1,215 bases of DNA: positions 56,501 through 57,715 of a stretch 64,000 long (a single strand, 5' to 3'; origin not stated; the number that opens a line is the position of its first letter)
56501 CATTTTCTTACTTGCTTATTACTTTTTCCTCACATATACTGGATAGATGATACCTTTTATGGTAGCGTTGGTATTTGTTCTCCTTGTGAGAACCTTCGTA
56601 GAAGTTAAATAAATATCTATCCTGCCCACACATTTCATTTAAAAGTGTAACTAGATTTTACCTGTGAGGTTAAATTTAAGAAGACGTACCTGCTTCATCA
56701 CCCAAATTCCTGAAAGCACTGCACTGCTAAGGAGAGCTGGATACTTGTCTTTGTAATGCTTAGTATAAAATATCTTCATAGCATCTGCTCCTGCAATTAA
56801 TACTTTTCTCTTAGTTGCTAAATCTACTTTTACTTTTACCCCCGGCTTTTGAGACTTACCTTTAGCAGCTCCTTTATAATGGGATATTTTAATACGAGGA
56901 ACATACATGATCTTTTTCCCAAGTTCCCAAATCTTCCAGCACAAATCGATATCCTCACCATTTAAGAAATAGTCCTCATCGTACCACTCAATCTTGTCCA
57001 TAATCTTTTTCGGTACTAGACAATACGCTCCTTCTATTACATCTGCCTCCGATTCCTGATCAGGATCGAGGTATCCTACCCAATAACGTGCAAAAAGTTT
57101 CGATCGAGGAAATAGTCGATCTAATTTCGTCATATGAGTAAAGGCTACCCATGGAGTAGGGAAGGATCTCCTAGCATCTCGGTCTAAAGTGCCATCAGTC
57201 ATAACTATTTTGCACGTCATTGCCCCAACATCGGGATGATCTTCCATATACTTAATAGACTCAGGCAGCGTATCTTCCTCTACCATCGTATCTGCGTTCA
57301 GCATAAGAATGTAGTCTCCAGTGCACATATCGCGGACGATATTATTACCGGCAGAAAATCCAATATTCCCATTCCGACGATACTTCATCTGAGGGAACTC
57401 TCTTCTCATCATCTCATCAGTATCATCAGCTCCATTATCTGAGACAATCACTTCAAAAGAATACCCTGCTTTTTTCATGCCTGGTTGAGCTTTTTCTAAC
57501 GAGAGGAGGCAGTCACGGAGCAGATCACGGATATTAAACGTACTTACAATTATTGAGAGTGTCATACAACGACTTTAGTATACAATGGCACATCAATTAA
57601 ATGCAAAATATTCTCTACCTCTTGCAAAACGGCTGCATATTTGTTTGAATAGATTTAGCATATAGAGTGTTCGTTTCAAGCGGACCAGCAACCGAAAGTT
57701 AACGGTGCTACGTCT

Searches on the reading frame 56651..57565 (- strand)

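Call 28: search_protein_families(library=pfam, proteins=[window:56651-57565:-], max_evalue=0.00001)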
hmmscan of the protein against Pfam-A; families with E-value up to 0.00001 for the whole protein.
window:56651-57565:- (304 aa): 3 families
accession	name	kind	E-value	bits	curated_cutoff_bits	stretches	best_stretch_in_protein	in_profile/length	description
PF00535.33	Glycos_transf_2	-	4.8e-18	66.1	23.3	1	4-132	1-128/168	Glycosyl transferase family 2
PF13641.12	Glyco_tranf_2_3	-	1.5e-13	51.7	27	1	3-234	3-216/230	Glycosyltransferase like family 2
PF13632.12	Glyco_trans_2_3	-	7e-07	29.7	27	1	85-225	1-119/198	Glycosyl transferase family group 2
